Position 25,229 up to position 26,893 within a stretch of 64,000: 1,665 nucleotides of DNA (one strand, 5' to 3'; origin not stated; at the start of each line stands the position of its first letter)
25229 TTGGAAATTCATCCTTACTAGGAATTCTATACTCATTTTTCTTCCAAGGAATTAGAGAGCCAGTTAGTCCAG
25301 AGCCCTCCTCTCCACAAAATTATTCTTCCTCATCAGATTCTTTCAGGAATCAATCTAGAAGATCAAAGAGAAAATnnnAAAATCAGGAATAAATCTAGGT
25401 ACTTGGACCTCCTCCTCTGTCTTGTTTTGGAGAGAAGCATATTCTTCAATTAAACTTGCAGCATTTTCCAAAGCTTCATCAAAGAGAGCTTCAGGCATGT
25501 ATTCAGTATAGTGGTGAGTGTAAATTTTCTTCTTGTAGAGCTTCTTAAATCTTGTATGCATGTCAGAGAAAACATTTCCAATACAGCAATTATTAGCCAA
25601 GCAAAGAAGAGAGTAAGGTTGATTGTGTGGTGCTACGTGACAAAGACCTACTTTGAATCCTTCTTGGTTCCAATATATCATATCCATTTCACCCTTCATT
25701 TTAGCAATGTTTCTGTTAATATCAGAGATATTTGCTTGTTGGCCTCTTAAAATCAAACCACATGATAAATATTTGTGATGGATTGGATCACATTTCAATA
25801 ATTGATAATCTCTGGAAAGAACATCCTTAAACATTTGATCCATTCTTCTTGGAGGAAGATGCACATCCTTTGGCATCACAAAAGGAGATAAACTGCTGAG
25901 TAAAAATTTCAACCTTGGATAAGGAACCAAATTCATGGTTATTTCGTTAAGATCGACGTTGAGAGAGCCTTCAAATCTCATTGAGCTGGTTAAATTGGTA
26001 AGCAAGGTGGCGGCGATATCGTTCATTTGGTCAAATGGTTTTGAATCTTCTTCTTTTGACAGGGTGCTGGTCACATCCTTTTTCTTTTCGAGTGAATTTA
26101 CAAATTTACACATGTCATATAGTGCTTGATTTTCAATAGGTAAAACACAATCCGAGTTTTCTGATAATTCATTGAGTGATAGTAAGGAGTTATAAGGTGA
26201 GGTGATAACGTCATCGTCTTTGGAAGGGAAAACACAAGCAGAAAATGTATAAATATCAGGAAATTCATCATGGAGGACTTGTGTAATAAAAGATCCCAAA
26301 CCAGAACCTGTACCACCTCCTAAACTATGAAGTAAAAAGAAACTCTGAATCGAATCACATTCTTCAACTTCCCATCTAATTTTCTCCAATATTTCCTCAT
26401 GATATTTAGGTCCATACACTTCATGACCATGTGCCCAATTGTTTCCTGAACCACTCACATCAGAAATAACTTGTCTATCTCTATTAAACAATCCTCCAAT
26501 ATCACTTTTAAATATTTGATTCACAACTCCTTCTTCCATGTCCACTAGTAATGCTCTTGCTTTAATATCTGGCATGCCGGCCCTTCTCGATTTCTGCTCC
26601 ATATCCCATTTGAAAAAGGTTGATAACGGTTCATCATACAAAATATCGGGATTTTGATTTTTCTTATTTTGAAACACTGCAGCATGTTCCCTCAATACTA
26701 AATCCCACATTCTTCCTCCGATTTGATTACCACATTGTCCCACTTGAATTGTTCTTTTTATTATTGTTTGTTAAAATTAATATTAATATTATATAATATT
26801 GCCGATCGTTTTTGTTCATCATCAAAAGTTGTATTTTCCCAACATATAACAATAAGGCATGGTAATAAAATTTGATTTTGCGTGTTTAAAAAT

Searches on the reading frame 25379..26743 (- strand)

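Call 34: search_protein_families(library=pfam, proteins=[window:25379-26743:-], max_evalue=0.00001)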
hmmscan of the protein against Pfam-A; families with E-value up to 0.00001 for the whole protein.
window:25379-26743:- (455 aa): 2 families
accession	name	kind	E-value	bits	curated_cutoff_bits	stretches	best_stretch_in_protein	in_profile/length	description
PF00091.31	Tubulin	-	1.8e-51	175.6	33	1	1-213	7-190/190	Tubulin/FtsZ family, GTPase domain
PF03953.22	Tubulin_C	-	1e-23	84.3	26.6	1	276-396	1-125/126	Tubulin C-terminal domain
